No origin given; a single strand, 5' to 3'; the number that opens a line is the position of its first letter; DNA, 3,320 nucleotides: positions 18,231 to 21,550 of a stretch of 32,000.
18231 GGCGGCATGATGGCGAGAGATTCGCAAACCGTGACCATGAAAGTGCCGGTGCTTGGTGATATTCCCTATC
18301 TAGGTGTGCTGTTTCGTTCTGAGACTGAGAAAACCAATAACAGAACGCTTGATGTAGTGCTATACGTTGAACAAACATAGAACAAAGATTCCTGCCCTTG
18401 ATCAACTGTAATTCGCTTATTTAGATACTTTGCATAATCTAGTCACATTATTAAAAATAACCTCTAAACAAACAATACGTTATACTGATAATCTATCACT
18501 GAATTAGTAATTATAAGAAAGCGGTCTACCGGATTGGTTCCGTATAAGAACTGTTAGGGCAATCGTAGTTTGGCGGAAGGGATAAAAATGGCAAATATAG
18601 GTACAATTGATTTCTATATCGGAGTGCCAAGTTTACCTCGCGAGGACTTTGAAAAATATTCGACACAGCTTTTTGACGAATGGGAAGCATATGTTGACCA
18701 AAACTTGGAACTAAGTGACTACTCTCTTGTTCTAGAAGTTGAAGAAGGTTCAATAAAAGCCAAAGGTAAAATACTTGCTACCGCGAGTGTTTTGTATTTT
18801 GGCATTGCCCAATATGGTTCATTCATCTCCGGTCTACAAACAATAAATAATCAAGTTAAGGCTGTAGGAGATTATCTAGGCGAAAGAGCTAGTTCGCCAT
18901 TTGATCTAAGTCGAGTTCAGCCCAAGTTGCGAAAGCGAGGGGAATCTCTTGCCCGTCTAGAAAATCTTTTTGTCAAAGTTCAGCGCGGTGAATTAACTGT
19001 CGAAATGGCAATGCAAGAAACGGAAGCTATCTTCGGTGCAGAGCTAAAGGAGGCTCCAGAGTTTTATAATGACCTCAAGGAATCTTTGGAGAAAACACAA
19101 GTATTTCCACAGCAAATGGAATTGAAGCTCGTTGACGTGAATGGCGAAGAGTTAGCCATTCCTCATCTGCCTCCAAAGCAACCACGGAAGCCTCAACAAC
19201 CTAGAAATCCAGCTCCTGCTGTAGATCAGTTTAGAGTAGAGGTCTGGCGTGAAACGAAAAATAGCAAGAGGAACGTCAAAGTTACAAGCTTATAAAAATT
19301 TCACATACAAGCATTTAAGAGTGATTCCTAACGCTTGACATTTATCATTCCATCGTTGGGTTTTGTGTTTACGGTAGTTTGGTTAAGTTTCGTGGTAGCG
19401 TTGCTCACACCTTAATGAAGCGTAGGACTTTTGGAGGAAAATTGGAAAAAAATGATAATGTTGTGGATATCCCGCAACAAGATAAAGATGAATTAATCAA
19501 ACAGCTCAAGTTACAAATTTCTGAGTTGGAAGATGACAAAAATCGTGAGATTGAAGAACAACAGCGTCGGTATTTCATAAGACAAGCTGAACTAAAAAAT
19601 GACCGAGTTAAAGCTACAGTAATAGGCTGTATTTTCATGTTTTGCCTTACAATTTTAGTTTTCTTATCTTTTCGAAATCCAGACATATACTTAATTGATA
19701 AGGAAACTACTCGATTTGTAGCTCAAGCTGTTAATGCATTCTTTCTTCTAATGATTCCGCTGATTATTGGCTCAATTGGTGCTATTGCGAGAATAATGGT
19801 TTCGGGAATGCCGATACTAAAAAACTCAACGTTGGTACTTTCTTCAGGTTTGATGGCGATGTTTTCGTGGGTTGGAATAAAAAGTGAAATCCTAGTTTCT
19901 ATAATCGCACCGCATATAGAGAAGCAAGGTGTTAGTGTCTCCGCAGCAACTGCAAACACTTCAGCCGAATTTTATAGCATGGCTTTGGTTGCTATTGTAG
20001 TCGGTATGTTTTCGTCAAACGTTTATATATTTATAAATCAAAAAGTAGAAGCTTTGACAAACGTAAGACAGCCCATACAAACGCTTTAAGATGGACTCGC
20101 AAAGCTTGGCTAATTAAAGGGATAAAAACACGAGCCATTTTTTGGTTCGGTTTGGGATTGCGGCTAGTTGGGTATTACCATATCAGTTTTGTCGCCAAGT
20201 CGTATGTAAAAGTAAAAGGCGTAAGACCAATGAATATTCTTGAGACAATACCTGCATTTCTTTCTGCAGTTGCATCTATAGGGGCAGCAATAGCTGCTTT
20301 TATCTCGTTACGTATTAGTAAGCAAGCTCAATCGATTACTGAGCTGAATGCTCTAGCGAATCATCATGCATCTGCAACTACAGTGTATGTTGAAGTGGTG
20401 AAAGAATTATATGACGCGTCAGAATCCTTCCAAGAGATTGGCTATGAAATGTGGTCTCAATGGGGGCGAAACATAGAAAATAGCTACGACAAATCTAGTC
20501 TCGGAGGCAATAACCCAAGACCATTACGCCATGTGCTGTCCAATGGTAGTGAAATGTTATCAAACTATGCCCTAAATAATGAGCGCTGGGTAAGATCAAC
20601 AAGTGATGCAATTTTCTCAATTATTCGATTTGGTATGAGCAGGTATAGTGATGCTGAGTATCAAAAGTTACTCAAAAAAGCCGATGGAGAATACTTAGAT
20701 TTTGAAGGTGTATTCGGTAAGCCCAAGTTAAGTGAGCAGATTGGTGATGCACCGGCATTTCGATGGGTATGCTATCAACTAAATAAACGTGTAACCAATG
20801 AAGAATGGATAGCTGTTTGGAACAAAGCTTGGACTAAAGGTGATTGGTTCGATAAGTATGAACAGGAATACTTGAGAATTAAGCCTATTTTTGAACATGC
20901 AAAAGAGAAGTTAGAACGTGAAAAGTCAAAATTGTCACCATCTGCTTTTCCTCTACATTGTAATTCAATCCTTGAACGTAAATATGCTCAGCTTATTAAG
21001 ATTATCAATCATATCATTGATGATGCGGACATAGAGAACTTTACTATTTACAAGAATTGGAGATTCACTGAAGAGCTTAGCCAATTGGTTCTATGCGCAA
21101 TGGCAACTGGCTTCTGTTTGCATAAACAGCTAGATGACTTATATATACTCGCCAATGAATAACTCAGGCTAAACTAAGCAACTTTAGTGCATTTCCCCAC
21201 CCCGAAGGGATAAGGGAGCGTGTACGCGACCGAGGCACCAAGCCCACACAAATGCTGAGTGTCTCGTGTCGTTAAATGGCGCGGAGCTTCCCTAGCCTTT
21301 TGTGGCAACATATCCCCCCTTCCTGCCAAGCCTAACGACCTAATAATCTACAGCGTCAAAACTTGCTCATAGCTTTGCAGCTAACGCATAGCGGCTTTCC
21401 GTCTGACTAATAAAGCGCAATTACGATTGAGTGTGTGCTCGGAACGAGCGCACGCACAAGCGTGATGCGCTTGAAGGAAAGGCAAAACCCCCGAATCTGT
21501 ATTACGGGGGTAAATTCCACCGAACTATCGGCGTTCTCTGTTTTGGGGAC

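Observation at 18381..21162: AT-rich three-gene membrane-protein cassette of unknown function in the cargo position after the secretin gene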

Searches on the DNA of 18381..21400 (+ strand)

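Call 8: search_dna_similar(query=window:18381-21400:+, collection=phages, mode=distant, max_rows=20)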
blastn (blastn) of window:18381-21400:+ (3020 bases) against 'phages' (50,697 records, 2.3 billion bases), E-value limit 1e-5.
Records with a match: 6; places in all: 11; records where one place covers at least 80% of the query: 0.
Best place of each record, by identity: 80-90% 4; 60-80% 2.
By first word of the organism name: Vibrio 6.
By host as written in the record: Vibrio anguillarum Ba35 2; Vibrio anguillarum strain 90-11-286 1; Vibrio cyclitrophicus 10N.286.55.C3 1; Vibrio cyclitrophicus 10N.222.45.E8 1; Vibrio anguillarum T265 1.
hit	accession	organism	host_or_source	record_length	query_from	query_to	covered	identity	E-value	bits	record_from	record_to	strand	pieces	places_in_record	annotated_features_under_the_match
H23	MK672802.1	Vibrio phage Va_90-11-286_p16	Vibrio anguillarum strain 90-11-286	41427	918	1036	4%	76.7%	1e-12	82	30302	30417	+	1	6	none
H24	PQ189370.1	Vibrio phage 10N.286.55.C3_PE002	Vibrio cyclitrophicus 10N.286.55.C3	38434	929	1037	4%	80.9%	6e-16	94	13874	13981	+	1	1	none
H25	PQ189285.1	Vibrio phage 10N.222.45.E8_PE002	Vibrio cyclitrophicus 10N.222.45.E8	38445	930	1037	4%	73.0%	9e-14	87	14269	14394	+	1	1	hypothetical protein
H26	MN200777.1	Vibrio phage VAI2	Vibrio anguillarum T265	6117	2819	2864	2%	89.1%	3e-6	62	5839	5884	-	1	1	none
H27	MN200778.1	Vibrio phage VAI1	Vibrio anguillarum Ba35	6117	2819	2864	2%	89.1%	3e-6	62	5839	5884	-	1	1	none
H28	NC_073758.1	Vibrio phage VAI1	Vibrio anguillarum Ba35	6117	2819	2864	2%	89.1%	3e-6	62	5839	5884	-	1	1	none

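Call 47: build_rna_model(alignment_id=A6)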
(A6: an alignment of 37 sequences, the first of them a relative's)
Model R1 built from alignment A6 (37 sequences, 127 columns); structure: RNAalifold consensus.
model positions 120; base pairs 22; branch points 0; effective number of sequences 2.15; information 0.59 bits per position. Calibrated on 0.2 Mb of random sequence (short: E-values are rough).
structure used (alignment columns):
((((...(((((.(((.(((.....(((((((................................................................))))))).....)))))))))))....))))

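Call 48: search_with_rna_model(model_id=R1, source=window, filters=off, max_evalue=10, show_alignments=4)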
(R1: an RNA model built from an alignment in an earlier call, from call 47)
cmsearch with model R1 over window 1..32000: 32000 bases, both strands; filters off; matches with E-value up to 10: 16.
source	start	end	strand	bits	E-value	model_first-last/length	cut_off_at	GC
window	19305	19425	+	91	9e-19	1-120/120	no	0.4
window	20100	20144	-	13.4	0.43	1-120/120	no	0.36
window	11288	11344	+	11.5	1.1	1-120/120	no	0.37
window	28547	28638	+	10.2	2.2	1-120/120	no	0.47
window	13102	13135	+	9.8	2.8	1-120/120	no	0.47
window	13968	14051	+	9.2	3.8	9-112/120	no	0.36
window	27350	27440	+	8.9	4.5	1-120/120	no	0.43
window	5539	5581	+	8.8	4.8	1-120/120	no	0.19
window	23459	23530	-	8.6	5.1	1-120/120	no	0.28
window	5103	5132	+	8.1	6.6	1-120/120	no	0.37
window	17249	17292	-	8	7.3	1-120/120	no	0.45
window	22020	22047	-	7.7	8.3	1-120/120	no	0.21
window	2856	2873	-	7.6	8.7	1-120/120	no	0.22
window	23296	23338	-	7.6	9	1-120/120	no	0.26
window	27143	27247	+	7.5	9.2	1-120/120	no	0.34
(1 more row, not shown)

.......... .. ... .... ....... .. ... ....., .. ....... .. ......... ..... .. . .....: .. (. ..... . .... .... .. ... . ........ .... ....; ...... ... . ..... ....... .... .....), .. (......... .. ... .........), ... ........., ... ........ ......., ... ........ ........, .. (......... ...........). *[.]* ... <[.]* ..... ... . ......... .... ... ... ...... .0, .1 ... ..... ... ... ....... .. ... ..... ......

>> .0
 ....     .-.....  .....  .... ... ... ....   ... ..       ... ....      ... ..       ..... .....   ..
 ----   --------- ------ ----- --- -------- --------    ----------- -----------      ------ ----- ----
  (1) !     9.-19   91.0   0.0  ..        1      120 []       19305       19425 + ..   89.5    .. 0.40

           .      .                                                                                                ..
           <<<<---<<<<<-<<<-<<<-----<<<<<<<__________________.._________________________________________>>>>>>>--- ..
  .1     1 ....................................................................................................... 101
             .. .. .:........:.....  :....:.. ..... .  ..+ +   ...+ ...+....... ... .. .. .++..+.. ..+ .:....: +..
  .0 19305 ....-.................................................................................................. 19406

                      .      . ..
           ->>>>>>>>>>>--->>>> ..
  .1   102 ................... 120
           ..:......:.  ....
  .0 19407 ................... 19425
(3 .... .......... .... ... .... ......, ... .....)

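Call 53: search_with_rna_model(model_id=R1, sources=[L074, L075, L076, L077, L067, L001, L037, L078, L055, L056, L057, L058], max_evalue=0.001)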
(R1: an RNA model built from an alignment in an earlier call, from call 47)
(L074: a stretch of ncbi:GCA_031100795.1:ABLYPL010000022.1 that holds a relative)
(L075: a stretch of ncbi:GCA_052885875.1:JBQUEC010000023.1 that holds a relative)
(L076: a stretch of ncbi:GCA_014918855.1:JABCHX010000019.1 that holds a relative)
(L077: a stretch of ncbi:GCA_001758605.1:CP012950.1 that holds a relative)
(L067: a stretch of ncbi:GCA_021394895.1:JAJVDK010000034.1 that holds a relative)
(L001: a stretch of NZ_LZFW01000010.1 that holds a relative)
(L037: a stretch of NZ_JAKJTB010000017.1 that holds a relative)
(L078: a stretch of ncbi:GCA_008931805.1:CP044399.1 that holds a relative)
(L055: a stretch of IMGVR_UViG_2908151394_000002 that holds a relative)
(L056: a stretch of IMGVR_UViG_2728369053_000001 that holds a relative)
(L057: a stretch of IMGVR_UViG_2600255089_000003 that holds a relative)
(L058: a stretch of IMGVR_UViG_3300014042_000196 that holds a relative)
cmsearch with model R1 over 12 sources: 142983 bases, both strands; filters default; matches with E-value up to 0.001: 66.
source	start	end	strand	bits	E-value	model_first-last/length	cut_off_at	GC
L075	10052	10171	+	133.7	7.7e-28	1-120/120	no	0.44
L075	294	413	+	133.6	8.1e-28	1-120/120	no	0.45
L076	7534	7653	+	131.9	2e-27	1-120/120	no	0.47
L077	7534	7653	+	131.9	2e-27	1-120/120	no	0.47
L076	9709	9828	+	131.4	2.6e-27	1-120/120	no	0.46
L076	864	983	+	131.4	2.6e-27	1-120/120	no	0.44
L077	864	983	+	131.4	2.6e-27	1-120/120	no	0.44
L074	1095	1214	+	131.3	2.6e-27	1-120/120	no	0.43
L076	9099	9218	+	131.3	2.8e-27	1-120/120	no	0.47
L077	9099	9218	+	131.3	2.8e-27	1-120/120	no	0.47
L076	6489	6608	+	130.8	3.5e-27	1-120/120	no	0.43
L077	6489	6608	+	130.8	3.5e-27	1-120/120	no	0.43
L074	3120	3239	+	130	5.4e-27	1-120/120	no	0.47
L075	3162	3281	+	129.3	7.6e-27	1-120/120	no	0.47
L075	1493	1612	+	128.4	1.2e-26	1-120/120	no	0.45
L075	2424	2543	+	127.9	1.6e-26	1-120/120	no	0.46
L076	10228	10347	+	127.9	1.6e-26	1-120/120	no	0.47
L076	3769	3888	+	125.9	4.7e-26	1-120/120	no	0.43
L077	3769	3888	+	125.9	4.7e-26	1-120/120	no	0.43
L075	8903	9022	+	125.8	4.8e-26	1-120/120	no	0.43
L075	3641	3761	+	125.6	5.4e-26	1-120/120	no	0.48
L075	5944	6065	+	123.8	1.4e-25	1-120/120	no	0.43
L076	5944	6065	+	123.8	1.4e-25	1-120/120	no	0.43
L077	5944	6065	+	123.8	1.4e-25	1-120/120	no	0.43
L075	1955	2076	+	123.3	1.8e-25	1-120/120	no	0.43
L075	7813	7932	+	122.8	2.3e-25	1-120/120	no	0.43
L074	433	554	+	122.7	2.5e-25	1-120/120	no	0.41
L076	4838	4958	+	122.6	2.6e-25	1-120/120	no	0.45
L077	4838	4958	+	122.6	2.6e-25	1-120/120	no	0.45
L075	4840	4958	+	121.7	4.1e-25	1-120/120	no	0.5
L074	6772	6891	+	121.2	5.4e-25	1-120/120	no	0.46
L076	10653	10771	+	118.6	2.1e-24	1-120/120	no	0.48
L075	8356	8474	+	118.4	2.4e-24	1-120/120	no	0.43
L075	7044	7164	+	117.9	3e-24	1-120/120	no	0.45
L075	4186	4304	+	117.7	3.4e-24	1-120/120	no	0.42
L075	841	959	+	117.4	4e-24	1-120/120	no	0.45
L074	3761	3881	+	117.1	4.6e-24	1-120/120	no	0.45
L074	6325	6446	+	117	4.9e-24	1-120/120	no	0.44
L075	9518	9637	+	117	5e-24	1-120/120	no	0.46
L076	2433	2551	+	116.1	8e-24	1-120/120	no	0.44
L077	2433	2551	+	116.1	8e-24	1-120/120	no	0.44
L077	9679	9800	+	116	8.4e-24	1-120/120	no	0.43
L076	1311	1429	+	115.7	9.6e-24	1-120/120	no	0.43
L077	1311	1429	+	115.7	9.6e-24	1-120/120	no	0.43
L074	4727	4849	+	115.2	1.3e-23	1-120/120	no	0.41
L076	396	516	+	114.3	2e-23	1-120/120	no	0.48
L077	396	516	+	114.3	2e-23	1-120/120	no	0.48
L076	8582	8703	+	113.7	2.7e-23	1-120/120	no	0.47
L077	8582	8703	+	113.7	2.7e-23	1-120/120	no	0.47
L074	1673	1793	+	113.3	3.4e-23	1-120/120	no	0.4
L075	6563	6683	+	113.2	3.6e-23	1-120/120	no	0.43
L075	10566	10690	+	110.8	1.2e-22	1-120/120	no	0.46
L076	3244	3362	+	108.1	5.2e-22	1-120/120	no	0.45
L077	3244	3362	+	108.1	5.2e-22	1-120/120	no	0.45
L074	5844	5963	+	106.9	9.6e-22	1-120/120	no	0.42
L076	6982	7101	+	105.2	2.4e-21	1-120/120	no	0.46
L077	6982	7101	+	105.2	2.4e-21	1-120/120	no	0.46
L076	4384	4474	+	85.4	7.8e-17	1-120/120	no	0.47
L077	4384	4474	+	85.4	7.8e-17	1-120/120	no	0.47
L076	1912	2003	+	69.5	3.2e-13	1-120/120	no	0.48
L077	1912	2003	+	69.5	3.2e-13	1-120/120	no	0.48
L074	2293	2384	+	64.3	4.8e-12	1-120/120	no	0.52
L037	12008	12125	+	50.4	7.2e-09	1-120/120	no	0.42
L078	6949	7038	+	49.3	1.3e-08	1-120/120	no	0.37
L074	7358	7392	+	32.1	0.0001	1-35/120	3'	0.4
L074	1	42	+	29.8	0.00035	79-120/120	5'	0.5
